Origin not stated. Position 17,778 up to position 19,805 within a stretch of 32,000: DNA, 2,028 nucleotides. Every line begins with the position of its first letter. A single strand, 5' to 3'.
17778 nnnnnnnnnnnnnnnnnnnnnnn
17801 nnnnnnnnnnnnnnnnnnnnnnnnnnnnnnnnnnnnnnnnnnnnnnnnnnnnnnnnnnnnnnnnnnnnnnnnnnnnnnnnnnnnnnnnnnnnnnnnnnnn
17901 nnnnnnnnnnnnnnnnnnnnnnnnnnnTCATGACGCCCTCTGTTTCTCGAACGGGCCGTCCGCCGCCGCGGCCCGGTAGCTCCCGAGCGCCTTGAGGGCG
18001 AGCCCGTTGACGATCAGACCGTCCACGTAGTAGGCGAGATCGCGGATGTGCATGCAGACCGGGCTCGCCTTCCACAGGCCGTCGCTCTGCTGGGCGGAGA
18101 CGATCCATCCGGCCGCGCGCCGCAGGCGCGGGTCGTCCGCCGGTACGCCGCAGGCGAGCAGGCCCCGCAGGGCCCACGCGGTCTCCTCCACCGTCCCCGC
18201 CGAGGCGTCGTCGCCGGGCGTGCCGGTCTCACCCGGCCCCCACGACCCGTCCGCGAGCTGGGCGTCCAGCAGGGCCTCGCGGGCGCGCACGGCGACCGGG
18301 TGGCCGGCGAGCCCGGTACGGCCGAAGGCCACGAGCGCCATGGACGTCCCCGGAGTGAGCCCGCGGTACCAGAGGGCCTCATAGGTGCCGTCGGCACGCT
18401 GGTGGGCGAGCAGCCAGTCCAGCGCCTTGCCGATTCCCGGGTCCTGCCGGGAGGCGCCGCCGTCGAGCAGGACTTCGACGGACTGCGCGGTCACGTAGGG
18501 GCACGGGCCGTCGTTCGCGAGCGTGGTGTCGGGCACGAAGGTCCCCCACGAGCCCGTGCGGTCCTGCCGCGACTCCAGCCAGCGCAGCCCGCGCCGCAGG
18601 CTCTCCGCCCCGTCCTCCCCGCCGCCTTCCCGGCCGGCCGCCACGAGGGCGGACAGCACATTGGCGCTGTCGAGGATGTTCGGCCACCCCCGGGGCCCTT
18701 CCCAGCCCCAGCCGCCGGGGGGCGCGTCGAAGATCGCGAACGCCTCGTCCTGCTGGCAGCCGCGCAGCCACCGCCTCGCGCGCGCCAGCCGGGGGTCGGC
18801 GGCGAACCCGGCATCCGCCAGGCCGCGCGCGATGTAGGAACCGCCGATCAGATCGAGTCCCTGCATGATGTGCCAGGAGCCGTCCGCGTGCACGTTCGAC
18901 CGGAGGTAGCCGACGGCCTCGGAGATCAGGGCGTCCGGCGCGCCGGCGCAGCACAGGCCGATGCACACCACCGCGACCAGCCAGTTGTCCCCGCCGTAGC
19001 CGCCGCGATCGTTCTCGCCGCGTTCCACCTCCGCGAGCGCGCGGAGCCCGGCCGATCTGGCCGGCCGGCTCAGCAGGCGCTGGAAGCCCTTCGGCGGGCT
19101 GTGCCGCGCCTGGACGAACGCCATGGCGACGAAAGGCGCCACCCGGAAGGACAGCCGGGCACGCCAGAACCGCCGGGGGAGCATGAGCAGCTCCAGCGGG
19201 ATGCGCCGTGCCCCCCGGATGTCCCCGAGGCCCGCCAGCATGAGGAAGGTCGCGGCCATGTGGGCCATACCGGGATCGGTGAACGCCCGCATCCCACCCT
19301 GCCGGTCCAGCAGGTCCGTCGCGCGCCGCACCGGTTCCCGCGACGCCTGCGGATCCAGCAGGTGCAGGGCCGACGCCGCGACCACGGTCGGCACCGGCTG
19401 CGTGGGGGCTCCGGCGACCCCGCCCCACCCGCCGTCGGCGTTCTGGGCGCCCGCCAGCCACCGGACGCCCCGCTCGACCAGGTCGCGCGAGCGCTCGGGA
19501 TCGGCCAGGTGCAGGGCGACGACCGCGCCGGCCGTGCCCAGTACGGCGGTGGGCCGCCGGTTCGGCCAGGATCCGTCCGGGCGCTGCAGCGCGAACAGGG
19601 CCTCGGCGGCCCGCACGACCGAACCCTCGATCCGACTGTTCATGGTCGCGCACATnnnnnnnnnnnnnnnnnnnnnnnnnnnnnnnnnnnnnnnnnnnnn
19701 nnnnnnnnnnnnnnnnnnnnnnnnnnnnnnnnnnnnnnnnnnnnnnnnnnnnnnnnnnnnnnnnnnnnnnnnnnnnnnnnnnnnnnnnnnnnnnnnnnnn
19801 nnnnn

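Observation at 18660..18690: SHC-fold cyclase with the DxDD general-acid motif replaced (WPN-ILDS-AN), next to a squalene-epoxidase-like flavoenzyme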

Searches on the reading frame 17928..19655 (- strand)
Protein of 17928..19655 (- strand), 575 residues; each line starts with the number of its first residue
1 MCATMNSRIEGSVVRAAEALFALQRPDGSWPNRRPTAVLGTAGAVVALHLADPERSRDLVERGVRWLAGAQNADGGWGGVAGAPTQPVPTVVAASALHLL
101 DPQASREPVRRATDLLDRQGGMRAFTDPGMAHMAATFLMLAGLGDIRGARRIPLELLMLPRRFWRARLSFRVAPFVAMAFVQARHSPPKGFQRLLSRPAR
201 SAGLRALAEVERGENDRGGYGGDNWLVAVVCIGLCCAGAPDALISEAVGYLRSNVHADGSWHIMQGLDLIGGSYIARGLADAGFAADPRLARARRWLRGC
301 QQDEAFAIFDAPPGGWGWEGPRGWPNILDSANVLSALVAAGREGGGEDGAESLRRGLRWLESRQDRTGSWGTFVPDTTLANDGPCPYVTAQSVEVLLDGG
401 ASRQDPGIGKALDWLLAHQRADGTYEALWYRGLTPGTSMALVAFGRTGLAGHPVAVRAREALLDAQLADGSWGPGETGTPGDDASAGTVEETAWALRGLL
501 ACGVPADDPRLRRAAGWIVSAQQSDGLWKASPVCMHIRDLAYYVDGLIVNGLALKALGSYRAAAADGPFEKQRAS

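Call 7: search_protein_families(library=pfam, proteins=[window:17928-19655:-], max_evalue=0.001)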
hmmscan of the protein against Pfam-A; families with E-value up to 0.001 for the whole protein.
window:17928-19655:- (575 aa): 4 families
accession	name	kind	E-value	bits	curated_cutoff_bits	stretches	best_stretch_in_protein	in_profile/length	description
PF13243.12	SQHop_cyclase_C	-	1.7e-35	123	26.1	2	312-531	52-287/319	Squalene-hopene cyclase C-terminal domain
PF13249.12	SQHop_cyclase_N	-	1.8e-25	90.2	26.2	2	14-164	2-146/291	Squalene-hopene cyclase N-terminal domain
PF00432.27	Prenyltrans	-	6.8e-05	22.9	26.5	0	18-117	106-207/304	Prenyltransferase alpha-alpha toroid domain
PF07678.20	TED_complement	-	0.0002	21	22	0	353-426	65-134/312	A-macroglobulin TED domain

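Call 8: search_protein_families(library=ncbifam, proteins=[window:17928-19655:-], max_evalue=0.001)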
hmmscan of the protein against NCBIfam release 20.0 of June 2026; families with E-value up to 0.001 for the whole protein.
window:17928-19655:- (575 aa): 5 families
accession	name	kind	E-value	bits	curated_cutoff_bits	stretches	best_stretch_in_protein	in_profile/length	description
TIGR01787.1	squalene_cyclas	subfamily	4.4e-39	134.6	322.7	2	274-530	301-589/622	squalene/oxidosqualene cyclases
TIGR01507.1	hopene_cyclase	equivalog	2.4e-33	115.4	431.1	2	275-530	325-602/640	squalene--hopene cyclase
TIGR03463.1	osq_cycl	subfamily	3.9e-24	84.9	851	3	19-163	3-143/634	2,3-oxidosqualene cyclase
NF053823.1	SCO2321_fam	equivalog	4.1e-17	62.2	300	1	40-101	103-162/405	SCO2321 family membrane protein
TIGR04277.1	squa_tetra_cyc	equivalog_domain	4.5e-05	22.2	500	0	23-80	469-527/624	tetrahymanol synthase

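Call 9: search_solved_structures(query=window:17928-19655:-, max_evalue=0.01, show_alignments=3)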
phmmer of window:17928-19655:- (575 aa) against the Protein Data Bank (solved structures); distinct sequences matched with E-value up to 0.01: 27.
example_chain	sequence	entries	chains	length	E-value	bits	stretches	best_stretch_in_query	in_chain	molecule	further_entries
2sqc_A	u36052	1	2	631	1.7e-27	99.6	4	13-226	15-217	SQUALENE-HOPENE CYCLASE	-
3sqc_A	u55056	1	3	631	3.4e-27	98.6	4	13-226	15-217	SQUALENE--HOPENE CYCLASE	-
1gsz_A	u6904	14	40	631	3.5e-27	98.5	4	13-226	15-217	SQUALENE--HOPENE CYCLASE | SQUALENE-HOPENE CYCLASE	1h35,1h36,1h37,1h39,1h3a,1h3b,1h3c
1w6k_A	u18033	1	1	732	2.3e-10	43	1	410-530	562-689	LANOSTEROL SYNTHASE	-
1w6j_A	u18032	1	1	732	2.9e-10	42.7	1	410-530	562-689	LANOSTEROL SYNTHASE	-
8zg5_A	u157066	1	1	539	1.1e-09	40.7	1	52-124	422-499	Squalene cyclase C-terminal domain-containing protein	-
7xqz_A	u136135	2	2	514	1.2e-09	40.7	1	409-542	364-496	SQHop_cyclase_C domain-containing protein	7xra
7xr7_A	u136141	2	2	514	1.7e-09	40.2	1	409-544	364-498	SQHop_cyclase_C domain-containing protein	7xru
8zg1_A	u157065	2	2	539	2.1e-09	39.8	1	408-544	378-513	Squalene cyclase C-terminal domain-containing protein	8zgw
7xq4_A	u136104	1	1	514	2.4e-09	39.6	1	408-544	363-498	SQHop_cyclase_C domain-containing protein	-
8zg0_A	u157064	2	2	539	3e-09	39.4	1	408-547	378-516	Squalene cyclase C-terminal domain-containing protein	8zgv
8j5z_A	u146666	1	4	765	4.8e-09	38.7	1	339-562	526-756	Terpene cyclase/mutase family member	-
8paj_A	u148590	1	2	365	1.9e-05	26.8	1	370-535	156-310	Squalene-hopene/tetraprenyl-beta-curcumene cyclase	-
8pak_A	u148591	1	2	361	3.5e-05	25.9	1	383-534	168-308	Squalene--hopene cyclase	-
3euv_B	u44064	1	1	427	0.00059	21.8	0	18-103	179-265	Protein farnesyltransferase subunit beta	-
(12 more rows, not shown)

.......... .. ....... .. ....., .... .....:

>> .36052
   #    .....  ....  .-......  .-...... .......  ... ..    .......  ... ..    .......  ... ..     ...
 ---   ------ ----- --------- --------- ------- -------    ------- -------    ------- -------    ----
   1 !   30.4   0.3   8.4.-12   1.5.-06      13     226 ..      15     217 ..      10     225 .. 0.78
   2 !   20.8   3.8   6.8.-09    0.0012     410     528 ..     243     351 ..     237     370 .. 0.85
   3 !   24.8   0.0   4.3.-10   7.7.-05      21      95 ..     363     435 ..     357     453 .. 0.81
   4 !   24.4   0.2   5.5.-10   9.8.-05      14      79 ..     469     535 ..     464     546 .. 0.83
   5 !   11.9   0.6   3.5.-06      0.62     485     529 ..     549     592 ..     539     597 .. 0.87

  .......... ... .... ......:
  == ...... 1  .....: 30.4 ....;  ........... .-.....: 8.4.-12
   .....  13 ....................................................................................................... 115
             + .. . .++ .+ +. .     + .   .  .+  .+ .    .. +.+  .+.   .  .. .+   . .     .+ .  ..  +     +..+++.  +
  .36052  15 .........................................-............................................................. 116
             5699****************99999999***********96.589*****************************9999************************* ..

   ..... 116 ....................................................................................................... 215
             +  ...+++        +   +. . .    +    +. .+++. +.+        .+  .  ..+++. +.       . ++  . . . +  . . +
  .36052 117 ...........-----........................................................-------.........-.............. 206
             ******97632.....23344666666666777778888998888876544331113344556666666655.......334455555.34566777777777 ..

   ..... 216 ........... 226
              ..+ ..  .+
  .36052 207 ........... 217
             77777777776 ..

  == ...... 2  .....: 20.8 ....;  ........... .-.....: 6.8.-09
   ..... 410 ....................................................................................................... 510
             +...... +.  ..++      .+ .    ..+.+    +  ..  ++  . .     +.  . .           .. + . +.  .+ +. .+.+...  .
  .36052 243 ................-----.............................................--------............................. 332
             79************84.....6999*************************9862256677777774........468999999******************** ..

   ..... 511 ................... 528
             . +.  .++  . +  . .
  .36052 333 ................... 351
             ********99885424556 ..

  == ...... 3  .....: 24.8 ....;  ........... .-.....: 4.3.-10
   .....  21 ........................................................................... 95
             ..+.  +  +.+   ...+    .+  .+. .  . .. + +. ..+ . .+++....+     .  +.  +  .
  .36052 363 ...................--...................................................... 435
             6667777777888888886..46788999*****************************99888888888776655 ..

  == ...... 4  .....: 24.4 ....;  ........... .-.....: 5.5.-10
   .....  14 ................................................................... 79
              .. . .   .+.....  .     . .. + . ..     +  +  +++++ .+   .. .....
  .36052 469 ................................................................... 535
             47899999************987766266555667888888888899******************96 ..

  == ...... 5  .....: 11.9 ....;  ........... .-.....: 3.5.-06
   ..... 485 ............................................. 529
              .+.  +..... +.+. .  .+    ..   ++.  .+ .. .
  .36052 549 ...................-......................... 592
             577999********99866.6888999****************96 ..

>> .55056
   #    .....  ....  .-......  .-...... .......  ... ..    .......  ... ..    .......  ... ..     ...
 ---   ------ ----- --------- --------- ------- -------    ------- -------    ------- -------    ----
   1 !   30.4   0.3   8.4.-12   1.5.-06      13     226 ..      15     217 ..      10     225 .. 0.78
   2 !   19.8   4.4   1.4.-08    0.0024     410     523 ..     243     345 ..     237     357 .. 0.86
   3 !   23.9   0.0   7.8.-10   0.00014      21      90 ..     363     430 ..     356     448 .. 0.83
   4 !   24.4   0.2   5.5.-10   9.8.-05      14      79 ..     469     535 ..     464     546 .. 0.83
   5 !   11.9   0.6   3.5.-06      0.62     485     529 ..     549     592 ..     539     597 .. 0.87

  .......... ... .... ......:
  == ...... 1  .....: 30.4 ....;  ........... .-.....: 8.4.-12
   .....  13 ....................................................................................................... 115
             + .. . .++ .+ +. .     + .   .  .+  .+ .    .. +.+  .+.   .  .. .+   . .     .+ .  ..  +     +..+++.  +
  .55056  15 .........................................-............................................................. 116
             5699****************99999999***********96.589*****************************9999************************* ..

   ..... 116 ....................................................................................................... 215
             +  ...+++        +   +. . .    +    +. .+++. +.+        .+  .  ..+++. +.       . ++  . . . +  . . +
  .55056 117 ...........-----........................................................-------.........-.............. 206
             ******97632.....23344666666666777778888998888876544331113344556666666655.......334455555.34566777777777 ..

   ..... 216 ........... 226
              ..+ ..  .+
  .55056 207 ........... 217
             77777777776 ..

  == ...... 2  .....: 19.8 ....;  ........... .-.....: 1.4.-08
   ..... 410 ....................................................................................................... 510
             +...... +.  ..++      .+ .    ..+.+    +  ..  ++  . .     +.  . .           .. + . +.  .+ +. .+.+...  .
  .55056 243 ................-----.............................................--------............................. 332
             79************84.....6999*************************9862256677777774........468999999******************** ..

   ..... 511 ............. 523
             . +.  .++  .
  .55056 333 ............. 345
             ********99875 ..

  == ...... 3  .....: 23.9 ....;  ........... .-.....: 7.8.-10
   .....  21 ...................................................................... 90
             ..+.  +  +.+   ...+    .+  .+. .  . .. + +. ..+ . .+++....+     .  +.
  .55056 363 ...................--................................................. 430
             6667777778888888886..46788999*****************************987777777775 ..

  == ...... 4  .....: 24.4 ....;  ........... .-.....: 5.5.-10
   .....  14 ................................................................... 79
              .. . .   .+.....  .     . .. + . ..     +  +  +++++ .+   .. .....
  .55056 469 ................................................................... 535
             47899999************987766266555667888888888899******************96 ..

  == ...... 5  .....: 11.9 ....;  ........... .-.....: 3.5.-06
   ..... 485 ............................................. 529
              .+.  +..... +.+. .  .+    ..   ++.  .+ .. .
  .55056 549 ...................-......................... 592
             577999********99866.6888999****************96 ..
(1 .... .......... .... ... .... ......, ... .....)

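Call 10: find_homologous_proteins(query=window:17928-19655:-)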
Query window:17928-19655:- (575 aa): 833 proteins with E <= 0.001 among 8000 candidates; the best 120 are listed.
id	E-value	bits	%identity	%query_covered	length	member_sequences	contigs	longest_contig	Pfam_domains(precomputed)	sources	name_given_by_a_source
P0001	0.0e+0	1285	100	99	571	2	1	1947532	PF13243.13,PF13249.13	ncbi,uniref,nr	ncbi:prenyltransferase/squalene oxidase repeat-containing protein [Actinomadura macrotermitis]|unire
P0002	0.0e+0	1099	87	100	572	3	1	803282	PF13243.13,PF13249.13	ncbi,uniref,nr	ncbi:prenyltransferase/squalene oxidase repeat-containing protein [Actinomadura sp. NEAU-AAG7]|unire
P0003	1.5e-297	1006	79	100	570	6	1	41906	PF13243.13,PF00432.28,PF13249.13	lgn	-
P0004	1.7e-296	1003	77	100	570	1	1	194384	PF07678.21,PF13243.13,PF00432.28,PF13249.13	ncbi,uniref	ncbi:prenyltransferase/squalene oxidase repeat-containing protein [Streptomyces sp. NPDC051776]|unir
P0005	2.7e-296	1002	77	100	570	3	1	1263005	PF13243.13,PF00432.28,PF13249.13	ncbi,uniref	ncbi:prenyltransferase/squalene oxidase repeat-containing protein [Streptomyces sp. NPDC001816]|unir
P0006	4.4e-296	1002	77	100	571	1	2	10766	PF07678.21,PF13243.13,PF00432.28,PF13249.13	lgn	-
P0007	8.8e-288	974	75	100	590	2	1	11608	PF13243.13,PF13249.13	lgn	-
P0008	1.0e-287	974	77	98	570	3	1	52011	PF13243.13,PF00432.28,PF13249.13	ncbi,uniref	ncbi:prenyltransferase/squalene oxidase repeat-containing protein [Kitasatospora sp. NPDC052868]|uni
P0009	4.4e-286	968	74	100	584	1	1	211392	PF13243.13,PF00432.28,PF13249.13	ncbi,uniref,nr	ncbi:prenyltransferase/squalene oxidase repeat-containing protein [Streptomyces sp. CB03238]|uniref:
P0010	3.0e-285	966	77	97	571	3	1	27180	PF13243.13,PF13249.13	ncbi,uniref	ncbi:prenyltransferase/squalene oxidase repeat-containing protein [Streptomyces sp. NPDC127114]|unir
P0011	1.2e-282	957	75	100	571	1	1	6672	PF07678.21,PF13243.13,PF00432.28,PF13249.13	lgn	-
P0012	6.4e-281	951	77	98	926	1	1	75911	PF01040.24,PF13243.13,PF13249.13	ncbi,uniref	ncbi:UbiA family prenyltransferase [Polymorphospora sp. NPDC051019]|uniref:UbiA family prenyltransfe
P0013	1.1e-279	947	76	99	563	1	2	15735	PF13243.13,PF00432.28,PF13249.13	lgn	-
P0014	4.0e-279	946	75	100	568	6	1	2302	PF07678.21,PF13243.13,PF00432.28,PF13249.13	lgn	-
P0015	6.2e-277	938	72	100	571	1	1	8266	PF07678.21,PF13243.13,PF00432.28,PF13249.13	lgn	-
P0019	9.0e-270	915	73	100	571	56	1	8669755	PF13243.13,PF13249.13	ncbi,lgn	ncbi:Squalene--hopene cyclase [Streptomyces sp. enrichment culture]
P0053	9.5e-140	485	46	98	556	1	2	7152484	PF13243.13,PF00432.28,PF13249.13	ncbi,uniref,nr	ncbi:hypothetical protein GCM10027280_18910 [Micromonospora polyrhachis]|uniref:Squalene-hopene/tetr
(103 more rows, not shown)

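Call 15: find_encoding_contigs(protein=P0053, flank=10000, max_places=2)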
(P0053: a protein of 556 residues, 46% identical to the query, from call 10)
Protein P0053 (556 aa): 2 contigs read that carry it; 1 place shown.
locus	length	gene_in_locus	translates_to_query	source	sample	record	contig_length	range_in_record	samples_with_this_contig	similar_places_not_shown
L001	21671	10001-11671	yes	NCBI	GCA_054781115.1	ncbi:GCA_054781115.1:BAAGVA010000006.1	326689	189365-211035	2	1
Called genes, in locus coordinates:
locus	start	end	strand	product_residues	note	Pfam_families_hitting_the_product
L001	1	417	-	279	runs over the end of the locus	PF01370:Epimerase, PF05368:NmrA, PF13460:NAD_binding_10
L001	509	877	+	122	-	PF00376:MerR, PF13411:MerR_1, PF09278:MerR-DNA-bind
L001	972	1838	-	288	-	PF00561:Abhydrolase_1, PF12146:Hydrolase_4, PF12697:Abhydrolase_6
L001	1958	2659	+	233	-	-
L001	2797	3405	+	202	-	PF13489:Methyltransf_23, PF13847:Methyltransf_31, PF08241:Methyltransf_11, PF08242:Methyltransf_12, PF13649:Methyltransf_25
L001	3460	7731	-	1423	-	PF00668:Condensation, PF00501:AMP-binding, PF13193:AMP-binding_C, PF00550:PP-binding, PF00975:Thioesterase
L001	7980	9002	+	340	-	PF00348:polyprenyl_synt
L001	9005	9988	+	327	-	PF01040:UbiA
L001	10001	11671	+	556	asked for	PF00432:Prenyltrans (faint), PF13243:SQHop_cyclase_C (weak), PF13249:SQHop_cyclase_N, PF13243:SQHop_cyclase_C, PF13249:SQHop_cyclase_N (weak)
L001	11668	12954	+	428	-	PF01266:DAO (faint), PF01494:FAD_binding_3, PF12831:FAD_oxidored (faint), PF13450:NAD_binding_8 (faint), PF08491:SE (weak)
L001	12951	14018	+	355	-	PF00155:Aminotran_1_2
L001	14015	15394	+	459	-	PF00535:Glycos_transf_2, PF10111:Glyco_tranf_2_2, PF13641:Glyco_tranf_2_3 (weak), PF02709:Glyco_transf_7C (weak)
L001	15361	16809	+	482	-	PF21036:EryCIII-like_N, PF00201:UDPGT (faint), PF06722:EryCIII-like_C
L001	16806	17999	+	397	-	PF00067:p450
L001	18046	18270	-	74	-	-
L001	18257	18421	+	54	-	-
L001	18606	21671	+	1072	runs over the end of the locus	PF00486:Trans_reg_C (weak), PF03704:BTAD, PF13176:TPR_7 (faint), PF13432:TPR_16 (faint), PF07719:TPR_2 (faint), PF13424:TPR_12, PF00515:TPR_1 (weak), PF13424:TPR_12, +4 more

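Call 16: find_encoding_contigs(protein=P0019, flank=10000, max_places=2)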
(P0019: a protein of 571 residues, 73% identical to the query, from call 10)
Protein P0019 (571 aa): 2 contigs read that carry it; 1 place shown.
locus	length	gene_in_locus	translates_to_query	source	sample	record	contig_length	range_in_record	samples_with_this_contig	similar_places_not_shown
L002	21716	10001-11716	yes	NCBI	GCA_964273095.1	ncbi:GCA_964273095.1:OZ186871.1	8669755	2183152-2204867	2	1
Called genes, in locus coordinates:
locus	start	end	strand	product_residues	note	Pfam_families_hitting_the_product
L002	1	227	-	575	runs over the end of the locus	PF02310:B12-binding, PF04055:Radical_SAM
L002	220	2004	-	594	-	PF00501:AMP-binding, PF13193:AMP-binding_C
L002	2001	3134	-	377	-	PF02771:Acyl-CoA_dh_N, PF02770:Acyl-CoA_dh_M, PF00441:Acyl-CoA_dh_1, PF08028:Acyl-CoA_dh_2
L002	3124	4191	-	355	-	PF08545:ACP_syn_III (weak), PF08541:ACP_syn_III_C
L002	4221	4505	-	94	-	PF00550:PP-binding (weak)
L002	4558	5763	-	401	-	PF00067:p450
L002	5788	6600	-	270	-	PF13489:Methyltransf_23, PF08241:Methyltransf_11, PF08242:Methyltransf_12, PF13649:Methyltransf_25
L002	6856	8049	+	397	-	PF00067:p450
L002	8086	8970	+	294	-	PF01557:FAA_hydrolase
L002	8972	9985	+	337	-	PF01040:UbiA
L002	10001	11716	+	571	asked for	PF13243:SQHop_cyclase_C, PF13249:SQHop_cyclase_N, PF13243:SQHop_cyclase_C, PF13249:SQHop_cyclase_N (weak)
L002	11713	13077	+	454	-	PF00890:FAD_binding_2 (faint), PF01266:DAO (faint), PF01494:FAD_binding_3, PF07992:Pyr_redox_2 (faint), PF12831:FAD_oxidored (weak), PF08491:SE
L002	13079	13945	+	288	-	PF02668:TauD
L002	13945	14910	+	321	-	PF00561:Abhydrolase_1, PF12697:Abhydrolase_6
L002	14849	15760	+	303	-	-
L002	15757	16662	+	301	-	PF00483:NTP_transferase, PF12804:NTP_transf_3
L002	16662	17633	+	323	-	PF01073:3Beta_HSD, PF01370:Epimerase, PF02719:Polysacc_synt_2, PF04321:RmlD_sub_bind, PF07993:NAD_binding_4, PF13460:NAD_binding_10, PF16363:GDP_Man_Dehyd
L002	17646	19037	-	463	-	PF03559:Hexose_dehydrat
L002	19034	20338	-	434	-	PF01041:DegT_DnrJ_EryC1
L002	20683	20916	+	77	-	PF07638:Sigma70_ECF (weak), PF08281:Sigma70_r4_2, PF00196:GerE, PF04545:Sigma70_r4 (weak), PF04967:HTH_10 (faint)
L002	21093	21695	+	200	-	PF00440:TetR_N (weak)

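Call 25: find_encoding_contigs(protein=P0009, flank=10000, max_places=2)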
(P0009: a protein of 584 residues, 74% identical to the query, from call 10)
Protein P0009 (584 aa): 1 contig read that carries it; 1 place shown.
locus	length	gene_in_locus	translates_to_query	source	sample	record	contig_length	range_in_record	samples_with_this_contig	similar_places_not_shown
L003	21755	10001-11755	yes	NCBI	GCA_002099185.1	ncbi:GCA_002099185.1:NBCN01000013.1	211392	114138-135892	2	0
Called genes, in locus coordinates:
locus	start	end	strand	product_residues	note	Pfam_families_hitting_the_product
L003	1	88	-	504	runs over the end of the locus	PF01266:DAO, PF04820:Trp_halogenase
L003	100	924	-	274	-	PF03301:Trp_dioxygenase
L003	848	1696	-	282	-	PF00561:Abhydrolase_1, PF12146:Hydrolase_4 (weak), PF12697:Abhydrolase_6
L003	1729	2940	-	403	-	PF00067:p450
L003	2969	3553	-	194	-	PF01613:Flavin_Reduct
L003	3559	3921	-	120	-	PF00550:PP-binding (weak)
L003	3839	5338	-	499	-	PF00501:AMP-binding, PF13193:AMP-binding_C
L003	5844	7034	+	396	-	PF00067:p450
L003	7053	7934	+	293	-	PF01557:FAA_hydrolase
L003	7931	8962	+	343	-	PF00348:polyprenyl_synt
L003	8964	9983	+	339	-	PF01040:UbiA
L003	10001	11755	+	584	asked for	PF13243:SQHop_cyclase_C, PF00432:Prenyltrans (faint), PF13249:SQHop_cyclase_N, PF13243:SQHop_cyclase_C, PF13249:SQHop_cyclase_N (weak)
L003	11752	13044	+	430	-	PF00890:FAD_binding_2 (weak), PF01266:DAO (weak), PF01494:FAD_binding_3, PF07992:Pyr_redox_2 (weak), PF12831:FAD_oxidored, PF08491:SE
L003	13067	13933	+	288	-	PF02668:TauD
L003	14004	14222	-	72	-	PF07638:Sigma70_ECF (weak), PF00196:GerE, PF04545:Sigma70_r4 (weak), PF08281:Sigma70_r4_2, PF04967:HTH_10 (weak)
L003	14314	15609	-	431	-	PF00999:Na_H_Exchanger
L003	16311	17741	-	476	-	PF01569:PAP2, PF22778:VCPO_2nd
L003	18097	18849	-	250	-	PF00975:Thioesterase, PF12697:Abhydrolase_6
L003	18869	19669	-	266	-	PF12840:HTH_20 (weak)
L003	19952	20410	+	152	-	-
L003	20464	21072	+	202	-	-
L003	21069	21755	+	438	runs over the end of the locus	PF20182:DUF6545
